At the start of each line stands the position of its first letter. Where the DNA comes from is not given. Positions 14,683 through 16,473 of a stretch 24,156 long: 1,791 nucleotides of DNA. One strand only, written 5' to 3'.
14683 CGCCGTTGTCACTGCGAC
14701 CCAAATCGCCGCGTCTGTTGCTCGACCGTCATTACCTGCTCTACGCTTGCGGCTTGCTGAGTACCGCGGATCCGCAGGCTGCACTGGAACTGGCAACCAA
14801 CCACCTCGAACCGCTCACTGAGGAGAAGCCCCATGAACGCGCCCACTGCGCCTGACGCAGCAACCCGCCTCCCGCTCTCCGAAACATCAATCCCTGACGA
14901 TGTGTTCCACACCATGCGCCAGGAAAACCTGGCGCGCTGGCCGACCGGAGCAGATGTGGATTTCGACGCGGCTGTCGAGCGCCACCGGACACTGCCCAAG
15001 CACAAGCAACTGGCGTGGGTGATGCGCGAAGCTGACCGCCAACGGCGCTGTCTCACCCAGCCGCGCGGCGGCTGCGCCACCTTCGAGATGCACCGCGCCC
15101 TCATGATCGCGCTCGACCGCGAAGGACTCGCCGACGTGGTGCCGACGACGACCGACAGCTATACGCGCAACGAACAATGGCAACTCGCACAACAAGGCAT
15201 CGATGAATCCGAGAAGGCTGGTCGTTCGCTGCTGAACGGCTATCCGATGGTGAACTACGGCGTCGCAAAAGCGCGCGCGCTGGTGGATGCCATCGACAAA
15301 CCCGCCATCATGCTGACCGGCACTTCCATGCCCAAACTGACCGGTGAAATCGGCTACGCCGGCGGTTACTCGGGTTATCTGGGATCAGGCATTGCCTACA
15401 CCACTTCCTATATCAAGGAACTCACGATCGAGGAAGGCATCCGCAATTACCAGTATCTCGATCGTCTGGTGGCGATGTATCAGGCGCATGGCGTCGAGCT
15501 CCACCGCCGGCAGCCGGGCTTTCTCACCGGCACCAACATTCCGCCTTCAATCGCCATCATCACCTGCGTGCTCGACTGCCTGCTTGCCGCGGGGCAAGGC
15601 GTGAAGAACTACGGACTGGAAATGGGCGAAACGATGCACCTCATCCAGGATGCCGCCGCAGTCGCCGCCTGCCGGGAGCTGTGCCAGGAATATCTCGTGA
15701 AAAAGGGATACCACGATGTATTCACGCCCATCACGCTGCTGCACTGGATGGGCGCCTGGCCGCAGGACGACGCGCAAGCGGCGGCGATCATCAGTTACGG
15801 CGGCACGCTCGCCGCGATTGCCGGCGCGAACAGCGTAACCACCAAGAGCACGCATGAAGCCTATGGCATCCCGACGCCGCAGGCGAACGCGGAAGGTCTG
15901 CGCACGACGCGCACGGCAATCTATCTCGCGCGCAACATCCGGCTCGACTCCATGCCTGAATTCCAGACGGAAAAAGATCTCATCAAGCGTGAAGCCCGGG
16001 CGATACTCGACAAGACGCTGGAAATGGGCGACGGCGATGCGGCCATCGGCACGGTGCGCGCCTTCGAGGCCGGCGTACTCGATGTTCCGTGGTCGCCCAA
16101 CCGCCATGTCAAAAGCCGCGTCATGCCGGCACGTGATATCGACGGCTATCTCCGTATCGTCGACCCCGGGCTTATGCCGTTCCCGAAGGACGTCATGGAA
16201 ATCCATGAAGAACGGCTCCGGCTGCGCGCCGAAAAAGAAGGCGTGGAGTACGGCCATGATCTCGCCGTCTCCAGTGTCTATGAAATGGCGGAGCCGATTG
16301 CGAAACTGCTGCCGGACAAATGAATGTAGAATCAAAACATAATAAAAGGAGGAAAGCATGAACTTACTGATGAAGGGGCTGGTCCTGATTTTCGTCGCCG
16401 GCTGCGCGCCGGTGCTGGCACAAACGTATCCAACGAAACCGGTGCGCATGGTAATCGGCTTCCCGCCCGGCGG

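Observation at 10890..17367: Candidate new B12-dependent catabolic pathway: glutamate-mutase-type S/L/E genes with an MLE-like enzyme, an MDR reductase and a Bug protein, but no methylaspartate lyase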

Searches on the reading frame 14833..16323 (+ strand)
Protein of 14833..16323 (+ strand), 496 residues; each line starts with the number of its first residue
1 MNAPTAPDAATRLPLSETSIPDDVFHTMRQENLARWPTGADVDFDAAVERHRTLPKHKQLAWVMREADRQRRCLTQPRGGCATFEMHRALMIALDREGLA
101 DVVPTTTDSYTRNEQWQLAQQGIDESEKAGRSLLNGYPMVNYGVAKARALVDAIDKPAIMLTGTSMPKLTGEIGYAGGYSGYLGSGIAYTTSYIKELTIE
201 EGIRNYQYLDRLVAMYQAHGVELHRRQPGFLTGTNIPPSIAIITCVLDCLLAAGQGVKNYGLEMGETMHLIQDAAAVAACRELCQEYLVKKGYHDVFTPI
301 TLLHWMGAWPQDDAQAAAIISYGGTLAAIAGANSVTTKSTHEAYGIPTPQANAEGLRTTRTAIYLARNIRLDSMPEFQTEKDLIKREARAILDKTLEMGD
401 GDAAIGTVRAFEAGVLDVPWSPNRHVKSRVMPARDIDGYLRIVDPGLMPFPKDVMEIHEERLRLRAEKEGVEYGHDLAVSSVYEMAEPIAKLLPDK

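Call 3: search_protein_families(library=pfam, proteins=[window:14833-16323:+])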
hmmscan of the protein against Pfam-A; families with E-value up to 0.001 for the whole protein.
window:14833-16323:+ (496 aa): 1 family
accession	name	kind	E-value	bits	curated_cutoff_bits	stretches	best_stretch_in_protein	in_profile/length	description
PF06368.17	Met_asp_mut_E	-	9.8e-139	463.1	26.6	1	54-486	1-433/441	Methylaspartate mutase E chain (MutE)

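Call 4: search_protein_families(library=ncbifam, proteins=[window:14833-16323:+])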
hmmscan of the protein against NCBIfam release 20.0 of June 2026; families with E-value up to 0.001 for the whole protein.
window:14833-16323:+ (496 aa): 1 family
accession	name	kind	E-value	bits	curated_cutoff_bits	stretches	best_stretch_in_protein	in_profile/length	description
TIGR01503.1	MthylAspMut_E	equivalog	1.7e-137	458.9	390.1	1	19-486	5-472/480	methylaspartate mutase subunit E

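Call 10: find_related_loci(query=window:14833-16323:+, collection=genome_contigs, flank=10000)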
Query window:14833-16323:+ (496 aa) in genome_contigs; peptide patterns used: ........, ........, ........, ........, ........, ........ (x = any residue, [..] = any of these).
138 stretches matched a pattern; 130 encode a relative of the query (tblastn E <= 1e-3); the best 80 are kept; 80 distinct loci.
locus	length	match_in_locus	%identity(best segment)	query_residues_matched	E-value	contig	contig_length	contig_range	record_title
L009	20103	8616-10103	85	1-496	0e+0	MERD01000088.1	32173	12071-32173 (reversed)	MAG: Betaproteobacteria bacterium RIFCSPLOWO2_02_FULL_67_26 rifcsplowo2_02_scaffold_4369, whole genome shotgun sequence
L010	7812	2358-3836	80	1-495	0e+0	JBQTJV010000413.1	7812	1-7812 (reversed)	MAG: Betaproteobacteria bacterium isolate SAW11 c_000000214121, whole genome shotgun sequence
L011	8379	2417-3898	79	2-495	0e+0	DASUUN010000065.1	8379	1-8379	MAG TPA_asm: Burkholderiales bacterium isolate SMAG_U1790 k141_1048358, whole genome shotgun sequence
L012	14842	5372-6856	82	1-496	0e+0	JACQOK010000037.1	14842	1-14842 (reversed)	MAG: Betaproteobacteria bacterium isolate NC_groundwater_1279_Ag_S-0.2um_63_76 S_p2_S4_coassembly_k141_298013, whole gen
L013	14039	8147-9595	80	13-495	0e+0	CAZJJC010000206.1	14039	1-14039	MAG TPA_asm: uncultured Enterobacteriaceae bacterium isolate binchicken_co31_55 genome assembly, contig: k141_697638, wh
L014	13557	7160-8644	81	1-496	0e+0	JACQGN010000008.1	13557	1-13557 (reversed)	MAG: Betaproteobacteria bacterium isolate NC_groundwater_1074_Ag_S2p5_64_289 S_2p5_S6_coassembly_k141_247920, whole geno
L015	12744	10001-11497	78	1-496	0e+0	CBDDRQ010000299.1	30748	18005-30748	uncultured bacterium isolate s10_2 genome assembly, contig: k141_232395, whole genome shotgun sequence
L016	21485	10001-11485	79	1-496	0e+0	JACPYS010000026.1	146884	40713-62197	MAG: Betaproteobacteria bacterium isolate NC_groundwater_869_Pr1_S2p5_64_25 Montesol18_S2p5_coassembly_scaffold_406402, 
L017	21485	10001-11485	79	1-496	0e+0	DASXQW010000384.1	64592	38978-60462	MAG TPA_asm: Casimicrobiaceae bacterium isolate SMAG_U4623 k141_964303, whole genome shotgun sequence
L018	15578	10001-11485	80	1-496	0e+0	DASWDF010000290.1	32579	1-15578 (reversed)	MAG TPA_asm: Casimicrobiaceae bacterium isolate SMAG_U2728 k141_1575413, whole genome shotgun sequence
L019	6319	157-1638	78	1-495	0e+0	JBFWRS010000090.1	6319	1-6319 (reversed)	MAG: Burkholderiales bacterium isolate CA_2019_TPBF_211 NODE_47843_length_6319_cov_12.082041_TPBF, whole genome shotgun 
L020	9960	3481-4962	79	1-495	0e+0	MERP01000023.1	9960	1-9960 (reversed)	MAG: Betaproteobacteria bacterium RIFCSPLOWO2_12_FULL_68_19 rifcsplowo2_12_scaffold_16727, whole genome shotgun sequence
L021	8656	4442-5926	78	1-496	0e+0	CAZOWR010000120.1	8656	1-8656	MAG TPA_asm: uncultured Enterobacteriaceae bacterium isolate binchicken_co21_5 genome assembly, contig: NODE_7634_length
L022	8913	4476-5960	78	1-496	0e+0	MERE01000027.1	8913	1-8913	MAG: Betaproteobacteria bacterium RIFCSPLOWO2_02_FULL_68_150 rifcsplowo2_02_scaffold_14907, whole genome shotgun sequenc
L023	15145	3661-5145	75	1-496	0e+0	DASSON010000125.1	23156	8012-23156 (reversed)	MAG TPA_asm: Burkholderiales bacterium isolate SMAG_U1253 k141_58460, whole genome shotgun sequence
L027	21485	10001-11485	77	1-496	0e+0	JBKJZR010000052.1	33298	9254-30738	MAG: Burkholderiales bacterium isolate swi_bin.253 S1Ck127_13730254_flag_0_multi_20.7026_len_33298, whole genome shotgun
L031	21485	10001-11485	76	1-496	0e+0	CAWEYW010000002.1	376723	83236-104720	MAG: uncultured beta proteobacterium isolate MFD05942.bin.1.462 genome assembly, contig: contig_21435, whole genome shot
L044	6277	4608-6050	73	15-495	0e+0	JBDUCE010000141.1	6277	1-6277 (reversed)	MAG: Betaproteobacteria bacterium isolate cluster4_bin.4 NODE_44357_length_6277_cov_7.531180, whole genome shotgun seque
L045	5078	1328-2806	71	1-494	0e+0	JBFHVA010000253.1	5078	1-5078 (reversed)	MAG: Gammaproteobacteria bacterium isolate Mix_sand09.2021.07.G.31 k141_1682329_length_5078_cov_22.0000, whole genome sh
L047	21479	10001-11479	76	1-495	0e+0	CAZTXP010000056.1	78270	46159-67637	MAG TPA_asm: uncultured Enterobacteriaceae bacterium isolate binchicken_co200_30 genome assembly, contig: k141_805681, w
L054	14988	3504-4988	72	1-494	0e+0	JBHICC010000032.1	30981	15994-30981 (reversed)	MAG: Acidiferrobacterales bacterium isolate FS_2_bin.10 NODE_156_length_30981_cov_7.137392, whole genome shotgun sequenc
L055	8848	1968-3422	71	12-496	0e+0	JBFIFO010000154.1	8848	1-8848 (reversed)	MAG: Alphaproteobacteria bacterium isolate Mix_sand11.2021.09.G.3 k141_986902_length_8848_cov_12.9812, whole genome shot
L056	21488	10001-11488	71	1-494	0e+0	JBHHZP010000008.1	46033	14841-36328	MAG: Acidiferrobacterales bacterium isolate Maj_1_bin.19 NODE_250_length_46033_cov_8.651311, whole genome shotgun sequen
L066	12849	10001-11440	72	15-494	0e+0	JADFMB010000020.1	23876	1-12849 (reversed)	MAG: Proteobacteria bacterium isolate B56T1B8 B56T1B8_NODE3403, whole genome shotgun sequence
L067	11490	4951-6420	71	5-494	0e+0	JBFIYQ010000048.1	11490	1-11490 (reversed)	MAG: Gammaproteobacteria bacterium isolate Mix_sand14.2021.12.G.43 k141_179046_length_11490_cov_13.7646, whole genome sh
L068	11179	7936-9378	71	14-494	0e+0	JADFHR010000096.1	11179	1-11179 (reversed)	MAG: Proteobacteria bacterium isolate B35T3L14 B35T3L14_NODE4451, whole genome shotgun sequence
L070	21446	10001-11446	74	15-496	0e+0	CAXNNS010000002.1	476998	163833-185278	MAG: Polynucleobacter sp. isolate ME-04may21-LR-64 genome assembly, contig: ME-04may21-LR-C99, whole genome shotgun sequ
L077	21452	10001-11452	71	11-494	0e+0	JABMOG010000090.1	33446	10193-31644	MAG: Rhodospirillales bacterium isolate bin.259 k141_1566774, whole genome shotgun sequence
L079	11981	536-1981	74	15-496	0e+0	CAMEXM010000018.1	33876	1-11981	MAG: Polynucleobacter meluiroseus isolate AE-24oct19-114 genome assembly, contig: AE-24oct19-C1499, whole genome shotgun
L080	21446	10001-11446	70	13-494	0e+0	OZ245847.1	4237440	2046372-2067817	MAG: Rhodospirillales bacterium isolate a3b51f7d-2ba9-4b20-b109-360ef5d28540 genome assembly, chromosome: 1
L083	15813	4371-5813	71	14-494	0e+0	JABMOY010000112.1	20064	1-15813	MAG: Rhodospirillales bacterium isolate bin.246 k141_3611113, whole genome shotgun sequence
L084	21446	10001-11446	70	13-494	0e+0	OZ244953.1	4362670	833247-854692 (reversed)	MAG: Rhodospirillales bacterium isolate 29706eec-3215-49e9-b6be-e243b0adebf5 genome assembly, chromosome: 1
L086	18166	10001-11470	70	7-496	0e+0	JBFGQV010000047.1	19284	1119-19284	MAG: Alphaproteobacteria bacterium isolate Mix_sand04.2021.02.G.56 k141_2530850_length_19284_cov_10.7985, whole genome s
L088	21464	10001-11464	70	7-494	0e+0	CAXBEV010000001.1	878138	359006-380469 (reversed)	MAG TPA_asm: uncultured Rhodospirillales bacterium isolate ERR2762125_binner12_Refined_25 genome assembly, contig: ERZ34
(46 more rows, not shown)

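Call 18: search_protein_families(library=pfam, proteins=[L011:5971-6972:-, L044:127-1638:+, L020:4984-5550:+, L009:14557-15681:+, L079:2060-3868:-, L027:2810-3580:+, L084:12114-12872:-, L054:7359-8231:-, L047:2199-2954:+, L080:17166-18905:+])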
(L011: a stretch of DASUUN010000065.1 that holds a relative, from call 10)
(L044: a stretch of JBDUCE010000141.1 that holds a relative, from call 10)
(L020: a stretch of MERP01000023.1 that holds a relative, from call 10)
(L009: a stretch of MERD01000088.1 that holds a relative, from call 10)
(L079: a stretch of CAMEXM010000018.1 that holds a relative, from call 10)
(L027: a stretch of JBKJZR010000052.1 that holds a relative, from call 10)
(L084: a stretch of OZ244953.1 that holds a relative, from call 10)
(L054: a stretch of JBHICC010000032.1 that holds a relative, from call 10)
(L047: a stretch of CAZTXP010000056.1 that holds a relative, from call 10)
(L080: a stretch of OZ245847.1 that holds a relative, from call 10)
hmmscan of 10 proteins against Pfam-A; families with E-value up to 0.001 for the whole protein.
L011:5971-6972:- (333 aa): 1 family
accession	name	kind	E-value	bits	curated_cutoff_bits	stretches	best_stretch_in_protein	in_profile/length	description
PF03401.19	TctC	-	3.8e-27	95.9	27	1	56-330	2-273/274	Tripartite tricarboxylate transporter family receptor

L044:127-1638:+ (503 aa): 1 family
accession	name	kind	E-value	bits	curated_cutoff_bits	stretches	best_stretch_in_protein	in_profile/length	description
PF01970.21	TctA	-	1.5e-126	422.9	28.9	1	21-441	1-423/423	Tripartite tricarboxylate transporter TctA family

L020:4984-5550:+ (188 aa): 1 family
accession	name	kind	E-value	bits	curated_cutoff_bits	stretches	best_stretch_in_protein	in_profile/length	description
PF07331.16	TctB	-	2.8e-17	63.6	29.1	1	7-168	4-137/137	Tripartite tricarboxylate transporter TctB family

L009:14557-15681:+ (374 aa): 4 families
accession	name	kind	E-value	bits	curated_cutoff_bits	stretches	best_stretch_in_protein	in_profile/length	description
PF08442.15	ATP-grasp_2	-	9.8e-54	182.5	29.5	1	2-192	1-201/202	ATP-grasp domain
PF13549.11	ATP-grasp_5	-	1.1e-16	61.3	27.6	1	4-206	11-219/221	ATP-grasp domain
PF24948.1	Citrate_synth_N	-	3.6e-15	56.4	83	1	40-211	53-223/232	ATP-citrate synthase ATP-grasp domain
PF00549.24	Ligase_CoA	-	9.8e-14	52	24.5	1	253-369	2-125/128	CoA-ligase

L079:2060-3868:- (602 aa): 3 families
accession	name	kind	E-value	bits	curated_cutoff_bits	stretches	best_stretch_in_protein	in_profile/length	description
PF00205.28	TPP_enzyme_M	-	1e-37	129.4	30.4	1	199-336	1-136/137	Thiamine pyrophosphate enzyme, central domain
PF02775.26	TPP_enzyme_C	-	5e-36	124.2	21.9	1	422-573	1-151/151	Thiamine pyrophosphate enzyme, C-terminal TPP binding domain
PF02776.23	TPP_enzyme_N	-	5.1e-32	110.6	26.8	1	15-130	1-118/119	Thiamine pyrophosphate enzyme, N-terminal TPP binding domain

L027:2810-3580:+ (256 aa): 5 families
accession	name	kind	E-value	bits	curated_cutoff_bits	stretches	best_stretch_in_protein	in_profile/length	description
PF13561.12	adh_short_C2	-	4.7e-69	233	27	1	15-247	6-236/236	Enoyl-(Acyl carrier protein) reductase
PF00106.31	adh_short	-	8.4e-63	211.8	26.6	1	6-198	1-193/195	short chain dehydrogenase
PF08659.16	KR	-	1.1e-14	55.2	22.6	1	9-164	4-159/180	KR domain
PF23441.1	SDR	-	4.9e-13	49.5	27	1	3-245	5-254/258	SDR-like rossmann domain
PF01370.27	Epimerase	-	0.00018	21.4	20.9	1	9-143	2-116/240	NAD dependent epimerase/dehydratase family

L084:12114-12872:- (252 aa): 1 family
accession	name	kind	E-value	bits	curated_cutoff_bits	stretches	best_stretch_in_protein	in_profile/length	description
PF01925.25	TauE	-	2.2e-22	80.3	32.6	1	12-244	1-237/237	Sulfite exporter TauE/SafE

L054:7359-8231:- (290 aa): 4 families
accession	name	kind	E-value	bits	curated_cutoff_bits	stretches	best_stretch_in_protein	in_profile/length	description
PF02629.25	CoA_binding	-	6.2e-21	75.4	22.3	1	7-97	4-97/97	CoA binding domain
PF00549.24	Ligase_CoA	-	1.3e-16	61.3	24.5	1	152-271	1-127/128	CoA-ligase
PF13607.11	Succ_CoA_lig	-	1.8e-10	41.2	27.4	1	147-280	2-131/138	Succinyl-CoA ligase like flavodoxin domain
PF13380.12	CoA_binding_2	-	2.3e-06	28.5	22.8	1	18-126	15-114/116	CoA binding domain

L047:2199-2954:+ (251 aa): 6 families
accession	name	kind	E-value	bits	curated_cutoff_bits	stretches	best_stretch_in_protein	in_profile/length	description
PF13085.11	Fer2_3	-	8.2e-28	97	27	1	16-120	2-106/107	2Fe-2S iron-sulfur cluster binding domain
PF13183.11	Fer4_8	-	6.2e-08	33.5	27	1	157-229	3-68/68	4Fe-4S dicluster domain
PF13534.11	Fer4_17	-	1.4e-07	32.4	22.2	1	158-230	1-61/61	4Fe-4S dicluster domain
PF13237.11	Fer4_10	-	7.9e-07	29.4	25.5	1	158-226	8-53/53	4Fe-4S dicluster domain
PF12838.12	Fer4_7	-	7.4e-05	23.6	27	1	159-228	2-51/52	4Fe-4S dicluster domain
PF13187.11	Fer4_9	-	0.00029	21.2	27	1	158-228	1-50/52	4Fe-4S dicluster domain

L080:17166-18905:+ (579 aa): 3 families
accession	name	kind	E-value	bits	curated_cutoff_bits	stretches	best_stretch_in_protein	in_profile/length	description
PF00890.30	FAD_binding_2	-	1.4e-70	239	20.4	1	13-395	1-414/414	FAD binding domain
PF02910.25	Succ_DH_flav_C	-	1.5e-26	93.3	20.8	1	449-571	1-127/130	Fumarate reductase flavoprotein C-term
PF01266.30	DAO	-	0.00033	20.7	27.9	1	13-124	1-94/353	FAD dependent oxidoreductase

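Call 19: search_protein_families(library=pfam, proteins=[L083:170-1327:-, L088:7284-8120:+, L045:3052-3666:+, L055:4831-5802:+, L066:7267-7992:-, L068:3300-4637:+])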
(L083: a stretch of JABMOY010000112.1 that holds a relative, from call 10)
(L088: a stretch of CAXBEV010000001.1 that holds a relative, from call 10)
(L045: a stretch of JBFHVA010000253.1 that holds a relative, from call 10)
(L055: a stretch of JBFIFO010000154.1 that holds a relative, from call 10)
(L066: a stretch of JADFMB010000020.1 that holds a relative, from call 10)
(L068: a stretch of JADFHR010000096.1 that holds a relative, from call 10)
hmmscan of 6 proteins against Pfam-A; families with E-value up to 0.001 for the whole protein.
L083:170-1327:- (385 aa): 3 families
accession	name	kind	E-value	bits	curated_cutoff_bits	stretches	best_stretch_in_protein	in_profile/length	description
PF13365.12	Trypsin_2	-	3.4e-16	60.7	27.6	1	53-182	1-144/144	Trypsin-like peptidase domain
PF00089.32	Trypsin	-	3.2e-05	24.3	20.6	0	165-192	177-203/220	Trypsin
PF13428.12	TPR_14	-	0.0002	22.1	23.5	0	261-294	2-35/44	Tetratricopeptide repeat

L088:7284-8120:+ (278 aa): 7 families
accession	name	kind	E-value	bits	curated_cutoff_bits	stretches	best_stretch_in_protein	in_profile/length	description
PF01614.24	IclR_C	-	2.3e-43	148.2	24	1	97-257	13-173/174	Bacterial transcriptional regulator IclR C-terminal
PF09339.16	HTH_IclR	-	1e-09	38.5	22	1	18-67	1-50/52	IclR helix-turn-helix domain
PF12802.13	MarR_2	-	2.7e-07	31.1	27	1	24-70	9-56/61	MarR family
PF25213.1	HVO_A0261_N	-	5e-05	23.5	35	1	23-74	14-61/86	HVO_A0261 N-terminal domain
PF12840.13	HTH_20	-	0.00025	21.4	27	0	26-66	10-49/51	Helix-turn-helix domain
PF01047.28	MarR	-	0.00025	21.3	24.6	1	33-69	15-51/59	MarR family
PF01978.25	TrmB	-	0.0009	19.5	25.6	0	28-72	16-59/68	Sugar-specific transcriptional regulator TrmB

L045:3052-3666:+ (204 aa): 1 family
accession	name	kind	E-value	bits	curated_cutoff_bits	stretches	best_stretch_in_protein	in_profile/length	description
PF05683.17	Fumerase_C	-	9.3e-30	103.9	22.2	1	10-183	35-204/205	Fumarase C-terminus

L055:4831-5802:+ (323 aa): 3 families
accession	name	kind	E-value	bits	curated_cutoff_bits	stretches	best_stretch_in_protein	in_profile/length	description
PF02826.25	2-Hacid_dh_C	-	3.5e-61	206.1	25.1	1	111-291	1-178/178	D-isomer specific 2-hydroxyacid dehydrogenase, NAD binding domain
PF00389.36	2-Hacid_dh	-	8e-28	97.2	24.6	1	7-322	2-133/134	D-isomer specific 2-hydroxyacid dehydrogenase, catalytic domain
PF03446.21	NAD_binding_2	-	1e-05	26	21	1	151-250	2-102/161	NAD binding domain of 6-phosphogluconate dehydrogenase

L066:7267-7992:- (241 aa): 1 family
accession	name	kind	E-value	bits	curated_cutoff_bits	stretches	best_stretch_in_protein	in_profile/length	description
PF03591.19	AzlC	-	2e-23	83.7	32.1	1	30-165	7-135/137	AzlC protein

L068:3300-4637:+ (445 aa): 1 family
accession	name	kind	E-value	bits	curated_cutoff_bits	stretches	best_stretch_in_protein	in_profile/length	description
PF00082.27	Peptidase_S8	-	4.6e-24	85.7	21.8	1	187-424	3-275/288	Subtilase family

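Call 23: search_protein_families(library=pfam, proteins=[L031:2523-2900:-, L067:3-359:+, L067:1115-1990:+, L084:16429-17166:+, L080:13973-14908:+, L080:11483-12016:-, L083:9316-10665:-, L086:11553-12860:+, L056:13008-14219:-, L022:8052-8801:-])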
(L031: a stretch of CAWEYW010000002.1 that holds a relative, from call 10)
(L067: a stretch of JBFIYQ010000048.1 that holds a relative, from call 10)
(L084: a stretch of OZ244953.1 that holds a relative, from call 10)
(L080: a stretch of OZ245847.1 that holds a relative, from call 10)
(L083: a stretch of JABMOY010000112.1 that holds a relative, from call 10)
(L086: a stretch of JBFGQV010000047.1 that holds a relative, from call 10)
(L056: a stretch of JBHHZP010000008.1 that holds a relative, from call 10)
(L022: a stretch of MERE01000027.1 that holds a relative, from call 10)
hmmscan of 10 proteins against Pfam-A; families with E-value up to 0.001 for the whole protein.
L031:2523-2900:- (125 aa): 1 family
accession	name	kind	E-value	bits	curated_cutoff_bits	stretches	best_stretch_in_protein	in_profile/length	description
PF01127.27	Sdh_cyt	-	3.1e-05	24.5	25.8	1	17-110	18-117/122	Succinate dehydrogenase/Fumarate reductase transmembrane subunit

L067:3-359:+ (118 aa): 1 family
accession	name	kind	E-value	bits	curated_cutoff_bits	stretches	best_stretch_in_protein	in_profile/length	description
PF01127.27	Sdh_cyt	-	4.2e-10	40.2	25.8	1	12-110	16-120/122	Succinate dehydrogenase/Fumarate reductase transmembrane subunit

L067:1115-1990:+ (291 aa): 1 family
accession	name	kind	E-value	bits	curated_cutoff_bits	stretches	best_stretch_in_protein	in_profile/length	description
PF05681.19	Fumerase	-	2.1e-88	296.6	25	1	10-280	2-269/270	Fumarate hydratase (Fumerase)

L084:16429-17166:+ (245 aa): 1 family
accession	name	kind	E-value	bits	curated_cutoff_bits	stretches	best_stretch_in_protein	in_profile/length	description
PF01925.25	TauE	-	2.8e-26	93.1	32.6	1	10-236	3-235/237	Sulfite exporter TauE/SafE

L080:13973-14908:+ (311 aa): 1 family
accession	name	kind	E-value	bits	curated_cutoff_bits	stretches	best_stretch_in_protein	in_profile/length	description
PF13468.12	Glyoxalase_3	-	9.1e-28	97.9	25.1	1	29-215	1-173/176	Glyoxalase-like domain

L080:11483-12016:- (177 aa): 1 family
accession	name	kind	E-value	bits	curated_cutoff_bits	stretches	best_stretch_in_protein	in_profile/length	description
PF07310.19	PAS_5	-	8.1e-07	29.4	22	1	13-138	4-127/137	PAS domain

L083:9316-10665:- (449 aa): 1 family
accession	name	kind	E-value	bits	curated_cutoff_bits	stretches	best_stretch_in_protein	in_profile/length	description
PF00209.24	SNF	-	5.5e-60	204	27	2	158-447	184-479/524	Sodium:neurotransmitter symporter family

L086:11553-12860:+ (435 aa): 1 family
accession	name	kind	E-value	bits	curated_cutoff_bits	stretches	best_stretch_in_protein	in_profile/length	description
PF00266.25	Aminotran_5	-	3.8e-26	92.4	21.5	1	49-354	33-338/371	Aminotransferase class-V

L056:13008-14219:- (403 aa): 2 families
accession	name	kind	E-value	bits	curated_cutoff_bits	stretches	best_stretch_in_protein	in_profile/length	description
PF07690.21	MFS_1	-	2.8e-35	122.3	33.4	2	21-306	4-291/347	Major Facilitator Superfamily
PF00083.30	Sugar_tr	-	0.0002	20.8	22.3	1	47-153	46-154/452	Sugar (and other) transporter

L022:8052-8801:- (249 aa): 1 family
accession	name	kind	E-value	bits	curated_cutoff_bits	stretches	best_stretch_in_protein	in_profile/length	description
PF01925.25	TauE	-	3.5e-30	105.8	32.6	1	18-245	2-236/237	Sulfite exporter TauE/SafE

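Call 24: search_solved_structures(query=window:14833-16323:+, show_alignments=1)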
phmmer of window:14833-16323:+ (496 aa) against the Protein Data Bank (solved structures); distinct sequences matched with E-value up to 0.001: 2.
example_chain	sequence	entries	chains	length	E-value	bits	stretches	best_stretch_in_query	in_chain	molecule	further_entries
1cb7_B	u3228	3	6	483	2.5e-117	395.5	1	20-485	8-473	PROTEIN (GLUTAMATE MUTASE) | GLUTAMATE MUTASE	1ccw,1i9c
6h9e_B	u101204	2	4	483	3.4e-117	395.1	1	20-485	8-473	Glutamate mutase epsilon subunit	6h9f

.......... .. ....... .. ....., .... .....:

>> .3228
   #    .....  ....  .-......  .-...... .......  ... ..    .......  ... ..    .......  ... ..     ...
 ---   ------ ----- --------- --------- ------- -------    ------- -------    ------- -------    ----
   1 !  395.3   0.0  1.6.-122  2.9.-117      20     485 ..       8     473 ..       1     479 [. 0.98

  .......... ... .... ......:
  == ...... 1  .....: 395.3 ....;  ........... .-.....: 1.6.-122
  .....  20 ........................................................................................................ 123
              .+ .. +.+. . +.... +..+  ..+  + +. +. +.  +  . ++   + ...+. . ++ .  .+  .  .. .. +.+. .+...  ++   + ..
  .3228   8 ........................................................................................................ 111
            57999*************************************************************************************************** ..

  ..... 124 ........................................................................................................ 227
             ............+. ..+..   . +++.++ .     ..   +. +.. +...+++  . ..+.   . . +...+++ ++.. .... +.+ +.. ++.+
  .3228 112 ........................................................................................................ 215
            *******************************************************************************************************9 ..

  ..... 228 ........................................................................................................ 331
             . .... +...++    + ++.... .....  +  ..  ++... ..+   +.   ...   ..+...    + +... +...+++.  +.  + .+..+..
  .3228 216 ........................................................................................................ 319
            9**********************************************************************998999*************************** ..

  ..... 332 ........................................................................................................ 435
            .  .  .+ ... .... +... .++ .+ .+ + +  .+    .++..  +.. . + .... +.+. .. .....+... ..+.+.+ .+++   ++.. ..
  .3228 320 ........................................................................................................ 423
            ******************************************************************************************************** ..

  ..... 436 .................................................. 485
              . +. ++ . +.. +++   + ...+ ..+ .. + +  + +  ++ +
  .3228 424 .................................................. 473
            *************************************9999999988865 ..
